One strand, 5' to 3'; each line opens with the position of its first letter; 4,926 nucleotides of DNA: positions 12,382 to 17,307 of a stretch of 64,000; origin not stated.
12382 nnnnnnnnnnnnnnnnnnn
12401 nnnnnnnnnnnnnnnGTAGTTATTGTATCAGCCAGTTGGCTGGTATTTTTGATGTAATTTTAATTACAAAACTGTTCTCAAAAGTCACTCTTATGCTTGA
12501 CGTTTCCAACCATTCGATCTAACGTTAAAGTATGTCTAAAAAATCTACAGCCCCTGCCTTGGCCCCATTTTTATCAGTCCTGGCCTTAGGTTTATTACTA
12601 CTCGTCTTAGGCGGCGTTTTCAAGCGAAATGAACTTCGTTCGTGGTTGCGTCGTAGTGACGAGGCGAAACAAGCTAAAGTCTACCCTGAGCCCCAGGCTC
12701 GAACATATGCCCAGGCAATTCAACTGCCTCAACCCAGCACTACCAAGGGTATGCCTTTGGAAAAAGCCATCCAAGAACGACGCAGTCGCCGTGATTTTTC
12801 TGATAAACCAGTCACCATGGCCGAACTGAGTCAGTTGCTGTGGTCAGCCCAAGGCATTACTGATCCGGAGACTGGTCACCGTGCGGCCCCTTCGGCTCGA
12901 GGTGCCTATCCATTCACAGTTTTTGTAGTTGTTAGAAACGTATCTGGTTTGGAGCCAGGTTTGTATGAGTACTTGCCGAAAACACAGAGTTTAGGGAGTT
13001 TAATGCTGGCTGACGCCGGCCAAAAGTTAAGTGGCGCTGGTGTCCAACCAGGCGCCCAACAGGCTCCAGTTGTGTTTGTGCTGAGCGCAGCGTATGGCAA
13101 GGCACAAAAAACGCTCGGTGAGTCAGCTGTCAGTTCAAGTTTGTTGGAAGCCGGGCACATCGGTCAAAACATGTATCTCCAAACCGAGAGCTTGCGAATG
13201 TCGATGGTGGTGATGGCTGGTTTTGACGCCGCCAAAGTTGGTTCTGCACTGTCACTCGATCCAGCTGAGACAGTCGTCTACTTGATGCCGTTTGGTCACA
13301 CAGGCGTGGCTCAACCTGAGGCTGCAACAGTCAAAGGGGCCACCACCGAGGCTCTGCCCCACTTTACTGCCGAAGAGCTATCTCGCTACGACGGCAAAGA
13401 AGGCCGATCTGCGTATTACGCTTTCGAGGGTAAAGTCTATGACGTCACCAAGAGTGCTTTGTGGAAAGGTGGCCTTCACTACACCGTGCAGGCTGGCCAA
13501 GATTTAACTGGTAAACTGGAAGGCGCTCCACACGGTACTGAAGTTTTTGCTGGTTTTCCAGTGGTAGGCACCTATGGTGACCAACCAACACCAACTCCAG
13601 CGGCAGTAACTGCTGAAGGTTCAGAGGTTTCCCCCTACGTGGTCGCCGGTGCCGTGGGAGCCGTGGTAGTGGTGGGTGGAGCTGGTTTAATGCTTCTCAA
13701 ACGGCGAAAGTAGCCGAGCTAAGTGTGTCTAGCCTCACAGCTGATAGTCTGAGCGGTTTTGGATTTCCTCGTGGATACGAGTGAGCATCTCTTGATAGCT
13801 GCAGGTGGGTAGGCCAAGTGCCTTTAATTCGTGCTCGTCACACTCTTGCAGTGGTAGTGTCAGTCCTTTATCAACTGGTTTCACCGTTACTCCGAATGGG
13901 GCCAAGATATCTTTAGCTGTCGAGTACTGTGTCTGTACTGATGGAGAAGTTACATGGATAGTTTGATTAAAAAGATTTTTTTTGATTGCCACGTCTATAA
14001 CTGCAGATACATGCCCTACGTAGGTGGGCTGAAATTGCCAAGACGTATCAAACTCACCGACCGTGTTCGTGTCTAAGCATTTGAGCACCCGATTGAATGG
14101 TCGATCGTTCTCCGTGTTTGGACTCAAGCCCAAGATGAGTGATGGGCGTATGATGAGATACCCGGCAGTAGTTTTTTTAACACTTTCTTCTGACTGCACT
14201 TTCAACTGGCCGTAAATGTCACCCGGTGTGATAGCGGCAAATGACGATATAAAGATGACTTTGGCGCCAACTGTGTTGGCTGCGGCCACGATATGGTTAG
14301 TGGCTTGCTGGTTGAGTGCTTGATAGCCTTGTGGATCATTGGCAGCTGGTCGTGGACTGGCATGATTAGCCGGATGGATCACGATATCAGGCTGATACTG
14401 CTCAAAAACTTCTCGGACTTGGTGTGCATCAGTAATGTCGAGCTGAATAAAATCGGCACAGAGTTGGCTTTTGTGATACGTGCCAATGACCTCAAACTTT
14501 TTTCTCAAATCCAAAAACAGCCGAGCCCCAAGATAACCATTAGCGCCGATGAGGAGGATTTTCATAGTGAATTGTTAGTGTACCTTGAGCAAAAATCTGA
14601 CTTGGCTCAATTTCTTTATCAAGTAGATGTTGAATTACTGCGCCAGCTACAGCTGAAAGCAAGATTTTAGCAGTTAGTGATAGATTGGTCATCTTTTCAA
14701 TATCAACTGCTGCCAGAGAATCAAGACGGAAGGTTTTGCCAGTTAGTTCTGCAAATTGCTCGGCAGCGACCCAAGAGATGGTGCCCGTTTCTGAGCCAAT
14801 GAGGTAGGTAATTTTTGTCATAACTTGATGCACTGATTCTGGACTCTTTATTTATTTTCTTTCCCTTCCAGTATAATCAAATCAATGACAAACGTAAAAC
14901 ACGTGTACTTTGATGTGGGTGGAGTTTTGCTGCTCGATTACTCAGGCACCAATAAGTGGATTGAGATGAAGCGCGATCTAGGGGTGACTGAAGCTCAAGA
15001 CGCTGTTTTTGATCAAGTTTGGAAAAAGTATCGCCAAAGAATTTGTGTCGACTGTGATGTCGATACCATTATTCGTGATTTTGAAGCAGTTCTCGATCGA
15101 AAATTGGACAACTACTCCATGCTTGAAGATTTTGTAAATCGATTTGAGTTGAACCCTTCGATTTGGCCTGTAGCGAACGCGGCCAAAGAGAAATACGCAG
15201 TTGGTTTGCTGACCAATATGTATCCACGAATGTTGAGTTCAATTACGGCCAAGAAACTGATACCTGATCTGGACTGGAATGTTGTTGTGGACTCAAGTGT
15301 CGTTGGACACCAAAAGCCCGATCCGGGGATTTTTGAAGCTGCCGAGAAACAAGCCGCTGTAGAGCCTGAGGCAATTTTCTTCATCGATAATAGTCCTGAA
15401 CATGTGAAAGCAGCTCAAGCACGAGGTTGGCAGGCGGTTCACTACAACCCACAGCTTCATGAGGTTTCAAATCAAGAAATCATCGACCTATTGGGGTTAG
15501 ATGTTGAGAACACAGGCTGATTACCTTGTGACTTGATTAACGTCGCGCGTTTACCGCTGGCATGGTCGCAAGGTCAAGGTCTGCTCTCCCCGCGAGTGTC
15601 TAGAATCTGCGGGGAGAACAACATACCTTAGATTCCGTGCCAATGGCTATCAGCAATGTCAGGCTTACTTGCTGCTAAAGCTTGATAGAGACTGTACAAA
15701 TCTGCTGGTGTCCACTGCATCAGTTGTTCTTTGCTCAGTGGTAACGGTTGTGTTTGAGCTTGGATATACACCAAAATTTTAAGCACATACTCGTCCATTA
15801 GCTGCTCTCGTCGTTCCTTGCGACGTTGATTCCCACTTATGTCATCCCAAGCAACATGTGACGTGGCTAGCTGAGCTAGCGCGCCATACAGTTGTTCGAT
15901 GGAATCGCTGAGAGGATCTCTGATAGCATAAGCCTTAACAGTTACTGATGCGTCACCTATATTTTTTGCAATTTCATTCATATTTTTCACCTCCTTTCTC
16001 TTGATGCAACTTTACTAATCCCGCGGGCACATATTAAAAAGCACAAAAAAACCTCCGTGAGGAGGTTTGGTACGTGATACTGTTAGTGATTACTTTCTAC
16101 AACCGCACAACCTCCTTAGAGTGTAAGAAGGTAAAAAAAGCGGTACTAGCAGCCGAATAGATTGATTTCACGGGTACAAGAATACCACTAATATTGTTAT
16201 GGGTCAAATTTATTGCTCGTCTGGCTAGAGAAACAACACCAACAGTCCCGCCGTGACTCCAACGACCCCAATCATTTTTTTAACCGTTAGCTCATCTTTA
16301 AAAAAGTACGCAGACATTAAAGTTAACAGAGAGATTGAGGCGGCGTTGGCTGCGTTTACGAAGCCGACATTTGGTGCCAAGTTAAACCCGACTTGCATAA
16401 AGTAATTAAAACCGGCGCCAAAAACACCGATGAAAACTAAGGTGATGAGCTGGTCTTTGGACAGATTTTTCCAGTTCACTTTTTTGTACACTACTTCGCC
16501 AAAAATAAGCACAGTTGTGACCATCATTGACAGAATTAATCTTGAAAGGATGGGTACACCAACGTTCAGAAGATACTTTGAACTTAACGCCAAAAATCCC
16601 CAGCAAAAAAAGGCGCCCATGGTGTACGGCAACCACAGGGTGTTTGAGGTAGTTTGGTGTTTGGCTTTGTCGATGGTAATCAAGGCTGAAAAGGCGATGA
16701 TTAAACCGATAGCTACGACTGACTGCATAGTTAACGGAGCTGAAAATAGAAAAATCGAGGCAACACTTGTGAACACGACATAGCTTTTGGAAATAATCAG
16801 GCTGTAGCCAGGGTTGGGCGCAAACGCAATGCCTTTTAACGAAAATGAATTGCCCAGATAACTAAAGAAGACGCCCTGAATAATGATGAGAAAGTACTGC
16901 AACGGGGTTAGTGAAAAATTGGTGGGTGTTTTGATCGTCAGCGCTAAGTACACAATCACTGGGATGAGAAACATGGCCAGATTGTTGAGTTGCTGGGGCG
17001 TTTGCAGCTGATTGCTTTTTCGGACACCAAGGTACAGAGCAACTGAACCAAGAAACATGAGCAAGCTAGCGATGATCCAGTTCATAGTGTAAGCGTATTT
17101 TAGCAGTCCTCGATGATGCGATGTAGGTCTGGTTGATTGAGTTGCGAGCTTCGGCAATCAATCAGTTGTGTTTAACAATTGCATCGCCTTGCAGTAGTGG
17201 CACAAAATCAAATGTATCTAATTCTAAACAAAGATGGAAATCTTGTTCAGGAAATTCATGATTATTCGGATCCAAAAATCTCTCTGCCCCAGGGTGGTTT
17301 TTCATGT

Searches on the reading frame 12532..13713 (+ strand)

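Call 61: search_protein_families(library=pfam, proteins=[window:12532-13713:+], max_evalue=0.00001)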
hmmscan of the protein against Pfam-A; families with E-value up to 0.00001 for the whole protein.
window:12532-13713:+ (393 aa): 2 families
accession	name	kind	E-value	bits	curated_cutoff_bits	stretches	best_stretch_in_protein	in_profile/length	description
PF00881.29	Nitroreductase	-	1.6e-24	87.4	23.5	1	80-256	1-167/167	Nitroreductase family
PF00173.33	Cyt-b5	-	5.5e-07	30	23.7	1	279-339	1-61/74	Cytochrome b5-like Heme/Steroid binding domain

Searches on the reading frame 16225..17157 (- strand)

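Call 61: search_protein_families(library=pfam, proteins=[window:16225-17157:-], max_evalue=0.00001)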
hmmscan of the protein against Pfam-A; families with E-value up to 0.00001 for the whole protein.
window:16225-17157:- (310 aa): 1 family
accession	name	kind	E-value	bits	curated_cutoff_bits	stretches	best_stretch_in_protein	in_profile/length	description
PF00892.27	EamA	-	2.7e-11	44.3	28.2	1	175-309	3-134/135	EamA-like transporter family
